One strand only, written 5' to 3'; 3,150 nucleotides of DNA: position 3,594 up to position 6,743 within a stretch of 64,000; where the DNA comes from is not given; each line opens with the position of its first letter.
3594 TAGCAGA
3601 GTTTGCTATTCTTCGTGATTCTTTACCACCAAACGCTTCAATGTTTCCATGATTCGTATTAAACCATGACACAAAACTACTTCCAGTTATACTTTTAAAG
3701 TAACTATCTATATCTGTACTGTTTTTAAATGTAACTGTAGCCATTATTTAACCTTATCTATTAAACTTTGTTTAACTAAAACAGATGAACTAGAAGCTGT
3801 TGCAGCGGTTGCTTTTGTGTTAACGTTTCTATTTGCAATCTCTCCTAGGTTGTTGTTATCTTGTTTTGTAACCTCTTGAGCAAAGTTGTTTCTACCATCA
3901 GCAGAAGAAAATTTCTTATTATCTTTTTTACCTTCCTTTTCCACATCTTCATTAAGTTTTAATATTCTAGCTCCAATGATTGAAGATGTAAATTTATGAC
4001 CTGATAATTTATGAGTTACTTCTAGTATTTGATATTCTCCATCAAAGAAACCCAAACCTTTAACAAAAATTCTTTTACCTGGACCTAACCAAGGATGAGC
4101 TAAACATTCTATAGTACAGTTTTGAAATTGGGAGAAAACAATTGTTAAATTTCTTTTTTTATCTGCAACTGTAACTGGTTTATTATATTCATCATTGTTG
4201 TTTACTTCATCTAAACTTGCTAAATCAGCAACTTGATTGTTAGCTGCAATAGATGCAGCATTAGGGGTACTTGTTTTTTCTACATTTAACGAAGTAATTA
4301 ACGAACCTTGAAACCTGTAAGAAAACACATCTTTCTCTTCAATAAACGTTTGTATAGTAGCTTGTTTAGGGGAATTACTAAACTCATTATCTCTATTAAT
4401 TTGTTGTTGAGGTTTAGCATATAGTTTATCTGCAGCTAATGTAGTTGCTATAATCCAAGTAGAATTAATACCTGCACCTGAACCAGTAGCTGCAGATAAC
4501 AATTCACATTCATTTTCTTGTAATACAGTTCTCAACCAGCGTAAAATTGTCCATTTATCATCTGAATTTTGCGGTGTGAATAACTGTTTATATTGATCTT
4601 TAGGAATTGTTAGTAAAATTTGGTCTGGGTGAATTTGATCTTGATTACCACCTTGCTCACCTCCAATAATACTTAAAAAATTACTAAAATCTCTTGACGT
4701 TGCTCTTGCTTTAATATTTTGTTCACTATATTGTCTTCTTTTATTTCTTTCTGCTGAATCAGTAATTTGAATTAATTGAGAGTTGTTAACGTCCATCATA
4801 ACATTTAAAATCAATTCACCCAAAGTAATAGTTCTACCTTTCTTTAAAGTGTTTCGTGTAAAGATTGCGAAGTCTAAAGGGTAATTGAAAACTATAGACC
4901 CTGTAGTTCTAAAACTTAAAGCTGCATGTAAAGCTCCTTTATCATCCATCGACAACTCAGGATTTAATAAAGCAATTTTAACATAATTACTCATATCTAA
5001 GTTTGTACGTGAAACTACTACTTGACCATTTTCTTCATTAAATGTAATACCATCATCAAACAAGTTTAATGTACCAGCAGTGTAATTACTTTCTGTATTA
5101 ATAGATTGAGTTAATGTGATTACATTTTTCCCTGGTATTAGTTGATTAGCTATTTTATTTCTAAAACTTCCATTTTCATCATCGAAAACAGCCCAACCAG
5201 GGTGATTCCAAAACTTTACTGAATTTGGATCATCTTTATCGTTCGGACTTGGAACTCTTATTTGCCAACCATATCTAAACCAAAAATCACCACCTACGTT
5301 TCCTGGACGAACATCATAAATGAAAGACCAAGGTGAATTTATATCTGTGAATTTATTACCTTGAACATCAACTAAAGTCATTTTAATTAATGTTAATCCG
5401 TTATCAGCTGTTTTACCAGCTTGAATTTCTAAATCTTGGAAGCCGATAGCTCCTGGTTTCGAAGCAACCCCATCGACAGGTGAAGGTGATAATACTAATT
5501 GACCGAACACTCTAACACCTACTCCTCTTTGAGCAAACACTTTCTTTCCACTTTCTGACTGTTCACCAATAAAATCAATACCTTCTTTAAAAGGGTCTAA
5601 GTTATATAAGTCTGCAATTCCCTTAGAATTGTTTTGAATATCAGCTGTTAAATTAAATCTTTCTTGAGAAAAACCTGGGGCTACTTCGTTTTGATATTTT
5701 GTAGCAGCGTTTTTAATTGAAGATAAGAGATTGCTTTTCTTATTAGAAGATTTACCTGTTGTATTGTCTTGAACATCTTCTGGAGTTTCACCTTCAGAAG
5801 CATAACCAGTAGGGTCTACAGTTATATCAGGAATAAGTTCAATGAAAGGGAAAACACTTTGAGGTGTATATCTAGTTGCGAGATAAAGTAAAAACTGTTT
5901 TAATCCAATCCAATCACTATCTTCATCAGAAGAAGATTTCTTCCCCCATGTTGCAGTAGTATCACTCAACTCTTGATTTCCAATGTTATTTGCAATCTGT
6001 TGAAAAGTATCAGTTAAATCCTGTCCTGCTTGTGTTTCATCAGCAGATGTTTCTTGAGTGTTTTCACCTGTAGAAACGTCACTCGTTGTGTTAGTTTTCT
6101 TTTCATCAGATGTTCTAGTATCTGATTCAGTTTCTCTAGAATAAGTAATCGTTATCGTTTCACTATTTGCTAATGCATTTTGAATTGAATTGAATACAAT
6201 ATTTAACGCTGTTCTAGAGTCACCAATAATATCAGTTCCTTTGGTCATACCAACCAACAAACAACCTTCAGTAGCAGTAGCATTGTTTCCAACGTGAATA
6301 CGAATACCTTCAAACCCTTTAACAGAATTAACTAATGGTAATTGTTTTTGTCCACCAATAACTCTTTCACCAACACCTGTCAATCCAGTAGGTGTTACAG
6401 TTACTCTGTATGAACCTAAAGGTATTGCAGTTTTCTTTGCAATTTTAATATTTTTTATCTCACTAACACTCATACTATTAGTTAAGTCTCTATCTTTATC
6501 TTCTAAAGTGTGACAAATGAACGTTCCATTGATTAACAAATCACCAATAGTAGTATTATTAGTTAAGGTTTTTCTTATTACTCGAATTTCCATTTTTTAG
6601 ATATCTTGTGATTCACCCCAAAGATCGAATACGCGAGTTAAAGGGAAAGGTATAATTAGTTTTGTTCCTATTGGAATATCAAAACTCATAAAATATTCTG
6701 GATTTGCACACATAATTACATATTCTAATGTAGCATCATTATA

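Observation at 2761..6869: Inverted three-gene cell-wall module: LysM protein, 949-aa protein with LD-transpeptidase-like N-terminus, and GH19 lysozyme-like enzyme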

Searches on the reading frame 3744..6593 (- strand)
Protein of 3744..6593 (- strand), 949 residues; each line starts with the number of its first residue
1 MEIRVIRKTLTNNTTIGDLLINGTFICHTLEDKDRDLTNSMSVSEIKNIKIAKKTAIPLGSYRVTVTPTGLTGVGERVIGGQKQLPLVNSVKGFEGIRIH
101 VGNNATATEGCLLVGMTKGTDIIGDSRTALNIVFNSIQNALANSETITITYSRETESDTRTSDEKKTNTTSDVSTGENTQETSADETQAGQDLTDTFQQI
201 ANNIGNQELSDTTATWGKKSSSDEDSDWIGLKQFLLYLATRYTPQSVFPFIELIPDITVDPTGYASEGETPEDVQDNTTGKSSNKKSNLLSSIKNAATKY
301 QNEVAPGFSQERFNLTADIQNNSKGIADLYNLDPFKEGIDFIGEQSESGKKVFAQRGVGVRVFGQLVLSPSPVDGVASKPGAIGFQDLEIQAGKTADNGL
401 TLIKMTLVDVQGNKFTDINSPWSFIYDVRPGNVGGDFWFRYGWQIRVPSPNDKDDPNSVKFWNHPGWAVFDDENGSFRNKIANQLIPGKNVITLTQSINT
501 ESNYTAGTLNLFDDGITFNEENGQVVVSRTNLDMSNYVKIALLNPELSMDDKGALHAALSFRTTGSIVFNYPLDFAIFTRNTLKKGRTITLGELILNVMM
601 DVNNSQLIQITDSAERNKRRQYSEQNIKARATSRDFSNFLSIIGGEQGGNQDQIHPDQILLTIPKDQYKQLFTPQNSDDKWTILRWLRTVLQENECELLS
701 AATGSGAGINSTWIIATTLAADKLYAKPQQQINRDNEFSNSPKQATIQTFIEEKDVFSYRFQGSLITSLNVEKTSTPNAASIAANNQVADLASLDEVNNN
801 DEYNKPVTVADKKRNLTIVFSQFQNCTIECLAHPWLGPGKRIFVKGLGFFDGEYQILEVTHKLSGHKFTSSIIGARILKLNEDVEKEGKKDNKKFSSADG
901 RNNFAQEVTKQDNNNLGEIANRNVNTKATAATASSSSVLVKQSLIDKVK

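Call 3: search_protein_families(library=pfam, proteins=[window:3744-6593:-], max_evalue=1)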
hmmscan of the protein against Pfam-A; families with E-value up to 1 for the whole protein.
window:3744-6593:- (949 aa): 1 family
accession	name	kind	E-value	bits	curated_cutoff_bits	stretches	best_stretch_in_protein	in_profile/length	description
PF18925.5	DUF5675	-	2.3e-22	79.5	26.7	1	5-138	2-113/114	Family of unknown function (DUF5675)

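Call 4: search_protein_families(library=phrogs, proteins=[window:3744-6593:-], max_evalue=0.1)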
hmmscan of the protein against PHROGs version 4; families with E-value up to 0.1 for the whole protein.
window:3744-6593:- (949 aa): 3 families
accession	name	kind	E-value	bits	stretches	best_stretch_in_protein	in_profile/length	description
phrog_1501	-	unknown function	1.3e-19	71.5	1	5-151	12-156/159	-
phrog_52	-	tail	6.8e-06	26.2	1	825-906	459-534/677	tail protein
phrog_20686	-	unknown function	0.0029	18.8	1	810-883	36-110/135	-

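Call 6: search_dna_similar(query=window:3744-6593:-, collection=phages, mode=protein, max_rows=30)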
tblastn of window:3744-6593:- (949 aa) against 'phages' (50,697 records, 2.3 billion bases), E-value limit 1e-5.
Records with a match: 72; places in all: 72; records where one place covers at least 80% of the query: 0.
Best place of each record, by identity: <60% 72.
By first word of the organism name: Bacteroides 32; uncultured 27; Bacteriophage 3; Dulem 2; Caudoviricetes 2; IAS 2; bajarodcaudo 1; Kolpuevirus 1; Kehishuvirus 1; Bohxovirus 1.
By host as written in the record: - 34; Bacteroides intestinalis DSM 108646 25; Bacteroides cellulosilyticus 2; Homo sapiens 2; Bacteroides thetaiotaomicron VPI-5484 2; Bacteroides intestinalis APC919/174 2; Propithecus coquereli 1; Bacteroides fragilis DA766 1; and 3 more.
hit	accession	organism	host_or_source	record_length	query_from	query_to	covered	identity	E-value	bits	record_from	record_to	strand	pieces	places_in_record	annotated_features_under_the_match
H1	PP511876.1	Dulem virus 42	Propithecus coquereli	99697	1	150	16%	43.3%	9e-18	95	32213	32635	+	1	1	hypothetical protein (x2)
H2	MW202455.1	Caudoviricetes sp.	Manatee Spring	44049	1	149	16%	42.3%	4e-16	90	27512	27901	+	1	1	none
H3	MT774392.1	uncultured phage cr128_1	human feces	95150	1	149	16%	41.1%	3e-15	87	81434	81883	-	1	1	L,D-carboxypeptidase/transpeptidase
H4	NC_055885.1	uncultured phage cr128_1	human feces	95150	1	149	16%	41.1%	3e-15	87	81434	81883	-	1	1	L,D-carboxypeptidase/transpeptidase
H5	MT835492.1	Bacteriophage sp.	human fecal samples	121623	1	149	16%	39.2%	3e-9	67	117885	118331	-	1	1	record has no annotation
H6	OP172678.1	Bacteroides phage BF766P1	Bacteroides fragilis DA766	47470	1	150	16%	38.6%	6e-14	83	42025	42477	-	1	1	hypothetical protein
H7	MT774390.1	uncultured phage cr85_1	human feces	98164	1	155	16%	36.9%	7e-12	76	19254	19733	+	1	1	L,D-carboxypeptidase/transpeptidase | lysis regulatory protein/holin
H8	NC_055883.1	uncultured phage cr85_1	human feces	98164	1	155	16%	36.9%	7e-12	76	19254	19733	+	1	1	L,D-carboxypeptidase/transpeptidase | lysis regulatory protein/holin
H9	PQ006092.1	bajarodcaudo virus 1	Chaetodipus spinatus feces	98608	1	149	16%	38.3%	1e-9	69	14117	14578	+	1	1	DUF5675 protein | hypothetical protein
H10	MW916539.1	Bacteroides phage GEC_vB_Bfr_VA7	Bacteroides fragilis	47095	1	150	16%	37.9%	9e-14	82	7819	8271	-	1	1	putative L,D-carboxypeptidase/transpeptidase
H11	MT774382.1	uncultured phage cr10_1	human feces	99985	1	150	16%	37.5%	1e-10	72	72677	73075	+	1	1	transpeptidase catalytic domain protein | hypothetical protein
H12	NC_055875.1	uncultured phage cr10_1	human feces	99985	1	150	16%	37.5%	1e-10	72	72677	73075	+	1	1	transpeptidase catalytic domain protein | hypothetical protein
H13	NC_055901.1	uncultured phage cr130_1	Rhesus macaque feces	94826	1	140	15%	40.0%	8e-12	76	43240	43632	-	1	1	putative transpeptidase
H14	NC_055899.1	uncultured phage cr124_1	human feces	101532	1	160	17%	34.8%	2e-9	68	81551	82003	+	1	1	putative transpeptidase | spore coat protein-like protein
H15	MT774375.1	uncultured phage cr50_1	human feces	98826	1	150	16%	36.8%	7e-9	66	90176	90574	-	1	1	transpeptidase catalytic domain protein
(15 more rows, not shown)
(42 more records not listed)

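Call 10: search_solved_structures(query=window:3744-6593:-, max_evalue=10, show_alignments=3)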
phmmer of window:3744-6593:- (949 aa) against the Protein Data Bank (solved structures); distinct sequences matched with E-value up to 10: 0.

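Call 11: find_homologous_proteins(query=window:3744-6593:-, max_evalue=0.001)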
Query window:3744-6593:- (949 aa): 80 proteins with E <= 0.001 among 8000 candidates.
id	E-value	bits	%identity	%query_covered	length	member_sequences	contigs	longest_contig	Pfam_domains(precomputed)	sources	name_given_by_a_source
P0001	0.0e+0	2032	95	100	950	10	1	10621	PF18925.6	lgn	-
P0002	0.0e+0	1943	90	100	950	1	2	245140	PF18925.6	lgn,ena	-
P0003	0.0e+0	1319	63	100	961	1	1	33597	PF18925.6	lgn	-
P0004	0.0e+0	1309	63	100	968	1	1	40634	PF18925.6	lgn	-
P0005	2.5e-263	894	47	99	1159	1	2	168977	PF00182.25,PF18925.6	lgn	-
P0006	4.3e-259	880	48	96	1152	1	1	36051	PF00182.25,PF18925.6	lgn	-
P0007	1.1e-256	872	51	90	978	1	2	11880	PF08291.17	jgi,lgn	jgi:hypothetical protein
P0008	2.7e-256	871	54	81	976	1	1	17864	PF08291.17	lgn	-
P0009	3.3e-254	864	47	96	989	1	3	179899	PF18925.6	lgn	-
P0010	4.0e-252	857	54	78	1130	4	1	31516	PF08291.17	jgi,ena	-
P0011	1.1e-250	853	51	84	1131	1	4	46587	-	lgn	-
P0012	3.1e-249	848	52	82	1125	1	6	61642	-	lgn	-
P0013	1.1e-241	823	52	79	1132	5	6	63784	-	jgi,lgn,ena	jgi:hypothetical protein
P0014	1.4e-231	789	50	80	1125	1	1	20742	PF05951.19,PF08291.17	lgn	-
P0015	5.3e-229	781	50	77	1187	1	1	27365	PF00182.25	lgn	-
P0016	5.7e-228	777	49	80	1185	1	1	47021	-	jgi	jgi:predicted chitinase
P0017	6.4e-228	777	42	96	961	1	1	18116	PF18925.6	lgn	-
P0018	1.6e-224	766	43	94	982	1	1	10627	PF18925.6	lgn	-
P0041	9.8e-162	558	38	81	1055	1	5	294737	PF01510.31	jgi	jgi:hypothetical protein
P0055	5.7e-114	400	35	78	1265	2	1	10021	PF00959.25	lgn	-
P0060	9.5e-100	353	33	72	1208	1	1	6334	PF02557.23,PF18979.6,PF13539.12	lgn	-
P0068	8.7e-88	314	32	74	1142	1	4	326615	PF13539.12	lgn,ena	-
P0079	1.0e-72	264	31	74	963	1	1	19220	PF01832.26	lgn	-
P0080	2.7e-67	246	30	62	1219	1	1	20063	PF05257.23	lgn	-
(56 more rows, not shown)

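Call 20: find_encoding_contigs(protein=P0002, flank=10000, max_places=2)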
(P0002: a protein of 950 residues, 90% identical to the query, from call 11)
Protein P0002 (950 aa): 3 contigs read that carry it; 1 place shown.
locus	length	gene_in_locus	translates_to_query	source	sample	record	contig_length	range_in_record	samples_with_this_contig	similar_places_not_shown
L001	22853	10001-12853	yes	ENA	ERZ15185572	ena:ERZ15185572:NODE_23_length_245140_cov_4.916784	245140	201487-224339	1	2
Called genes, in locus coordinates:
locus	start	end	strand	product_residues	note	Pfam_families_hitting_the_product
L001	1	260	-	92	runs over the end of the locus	-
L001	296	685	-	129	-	PF11750:DUF3307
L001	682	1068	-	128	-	-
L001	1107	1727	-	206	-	-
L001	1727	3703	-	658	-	PF00092:VWA (faint), PF11775:CobT_C (faint)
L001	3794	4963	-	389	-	PF00158:Sigma54_activat (weak), PF12774:AAA_6 (faint), PF00004:AAA, PF07724:AAA_2 (weak), PF07728:AAA_5, PF13173:AAA_14 (weak), PF08406:CbbQ_C (weak)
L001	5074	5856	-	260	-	PF26128:Gad2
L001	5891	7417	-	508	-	PF00476:DNA_pol_A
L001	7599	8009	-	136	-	-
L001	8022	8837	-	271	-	-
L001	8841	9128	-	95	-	-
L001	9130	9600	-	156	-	PF20216:DUF6576 (weak)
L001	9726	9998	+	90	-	-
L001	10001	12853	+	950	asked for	PF18925:DUF5675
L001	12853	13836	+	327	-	-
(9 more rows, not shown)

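Call 21: find_encoding_contigs(protein=P0005, flank=10000, max_places=1)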
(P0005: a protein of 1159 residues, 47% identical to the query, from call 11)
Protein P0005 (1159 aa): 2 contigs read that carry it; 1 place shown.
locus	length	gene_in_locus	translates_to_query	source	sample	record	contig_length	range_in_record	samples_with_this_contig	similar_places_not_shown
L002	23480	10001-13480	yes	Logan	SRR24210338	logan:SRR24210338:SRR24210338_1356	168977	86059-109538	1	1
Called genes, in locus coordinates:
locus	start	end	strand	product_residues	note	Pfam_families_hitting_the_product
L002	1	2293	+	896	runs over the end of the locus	-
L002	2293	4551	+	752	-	-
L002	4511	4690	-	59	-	-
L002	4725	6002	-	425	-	PF26926:Phage_T4_rIIB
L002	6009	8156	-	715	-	PF02518:HATPase_c (faint), PF13589:HATPase_c_3 (weak)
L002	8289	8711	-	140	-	PF20216:DUF6576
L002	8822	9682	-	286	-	PF00303:Thymidylat_synt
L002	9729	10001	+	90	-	-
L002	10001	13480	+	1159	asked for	PF18925:DUF5675, PF00182:Glyco_hydro_19 (weak)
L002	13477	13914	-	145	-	-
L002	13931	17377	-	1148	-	PF02811:PHP, PF07733:DNA_pol3_alpha, PF17657:DNA_pol3_finger, PF14579:HHH_6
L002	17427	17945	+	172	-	-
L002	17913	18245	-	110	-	-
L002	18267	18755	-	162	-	-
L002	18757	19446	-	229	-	-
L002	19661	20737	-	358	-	-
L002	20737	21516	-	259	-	-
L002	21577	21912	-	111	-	-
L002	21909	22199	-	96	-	-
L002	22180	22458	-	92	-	PF16225:DUF4884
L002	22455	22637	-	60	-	-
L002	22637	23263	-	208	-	-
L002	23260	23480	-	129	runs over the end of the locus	-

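Call 22: find_encoding_contigs(protein=P0068, flank=10000, max_places=1)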
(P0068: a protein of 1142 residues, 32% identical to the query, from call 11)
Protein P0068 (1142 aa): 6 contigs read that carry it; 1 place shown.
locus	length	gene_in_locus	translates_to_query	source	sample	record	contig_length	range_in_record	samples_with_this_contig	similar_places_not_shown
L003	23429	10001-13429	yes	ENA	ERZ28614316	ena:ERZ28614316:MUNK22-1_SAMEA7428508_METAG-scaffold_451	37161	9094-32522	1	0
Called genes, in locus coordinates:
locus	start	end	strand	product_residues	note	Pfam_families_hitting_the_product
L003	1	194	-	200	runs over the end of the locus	-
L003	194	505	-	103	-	-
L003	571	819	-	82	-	-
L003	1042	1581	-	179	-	-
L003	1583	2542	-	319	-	PF13793:Pribosyltran_N, PF00156:Pribosyltran, PF14572:Pribosyl_synth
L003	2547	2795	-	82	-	-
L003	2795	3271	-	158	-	-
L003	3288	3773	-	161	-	PF03692:CxxCxxCC (weak)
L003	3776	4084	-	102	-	-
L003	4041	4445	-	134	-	-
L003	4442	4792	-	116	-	-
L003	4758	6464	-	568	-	-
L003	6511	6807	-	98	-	-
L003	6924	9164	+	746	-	-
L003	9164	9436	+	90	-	-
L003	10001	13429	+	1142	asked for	PF13539:Peptidase_M15_4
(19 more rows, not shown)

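Call 28: search_protein_families(library=pfam, proteins=[P0005, P0016, P0010, P0041, P0055, P0060, P0079, P0080], max_evalue=0.01)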
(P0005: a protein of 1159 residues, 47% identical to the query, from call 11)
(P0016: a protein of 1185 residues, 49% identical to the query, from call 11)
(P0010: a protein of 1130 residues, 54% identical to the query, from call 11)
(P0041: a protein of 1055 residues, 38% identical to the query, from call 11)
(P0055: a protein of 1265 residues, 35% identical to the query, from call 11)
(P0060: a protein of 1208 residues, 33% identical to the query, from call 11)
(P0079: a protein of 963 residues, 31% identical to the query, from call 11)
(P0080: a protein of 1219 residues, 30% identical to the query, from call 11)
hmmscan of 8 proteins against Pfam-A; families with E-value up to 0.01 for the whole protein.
P0005 (1159 aa): 2 families
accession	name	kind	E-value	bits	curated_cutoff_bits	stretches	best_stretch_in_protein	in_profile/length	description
PF18925.5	DUF5675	-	1.1e-24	86.9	26.7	1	5-132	2-110/114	Family of unknown function (DUF5675)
PF00182.24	Glyco_hydro_19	-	9.2e-06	26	25.5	1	1038-1114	80-155/232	Chitinase class I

P0016 (1185 aa): 1 family
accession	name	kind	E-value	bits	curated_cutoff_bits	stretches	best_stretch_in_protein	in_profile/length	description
PF00182.24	Glyco_hydro_19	-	0.0036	17.6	25.5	1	1024-1105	81-161/232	Chitinase class I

P0010 (1130 aa): 2 families
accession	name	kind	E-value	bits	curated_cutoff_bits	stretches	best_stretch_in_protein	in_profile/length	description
PF08291.16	Peptidase_M15_3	-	7.8e-12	45.7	23.2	1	25-119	7-90/108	Peptidase M15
PF05951.18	Peptidase_M15_2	-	0.0037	17.5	27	1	62-103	67-111/153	Bacterial protein of unknown function (DUF882)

P0041 (1055 aa): 1 family
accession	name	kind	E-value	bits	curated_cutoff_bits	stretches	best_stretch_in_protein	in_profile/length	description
PF01510.30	Amidase_2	-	9e-10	39.4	26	1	26-198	7-120/131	N-acetylmuramoyl-L-alanine amidase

P0055 (1265 aa): 1 family
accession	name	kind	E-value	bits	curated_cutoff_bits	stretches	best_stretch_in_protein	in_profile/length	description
PF00959.24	Phage_lysozyme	-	9.8e-11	42.5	22.3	1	17-183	1-125/125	Phage lysozyme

P0060 (1208 aa): 3 families
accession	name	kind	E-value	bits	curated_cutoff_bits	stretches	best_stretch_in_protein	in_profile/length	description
PF13539.11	Peptidase_M15_4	-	2.2e-09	38.2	25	1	1077-1141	3-68/70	D-alanyl-D-alanine carboxypeptidase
PF02557.22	VanY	-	1.7e-06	28.3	25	1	1029-1098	4-81/132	D-alanyl-D-alanine carboxypeptidase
PF18979.5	DUF5715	-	2.6e-05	24.4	26.8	1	1046-1092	74-118/171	Family of unknown function (DUF5715)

P0079 (963 aa): 1 family
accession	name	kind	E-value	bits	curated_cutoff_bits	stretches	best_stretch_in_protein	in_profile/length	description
PF01832.25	Glucosaminidase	-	1.3e-05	26.3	30.2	1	34-110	16-83/123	Mannosyl-glycoprotein endo-beta-N-acetylglucosaminidase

P0080 (1219 aa): 1 family
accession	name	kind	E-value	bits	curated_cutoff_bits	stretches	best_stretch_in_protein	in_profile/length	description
PF05257.22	CHAP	-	1.7e-10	41.6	26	1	936-1020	4-81/81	CHAP domain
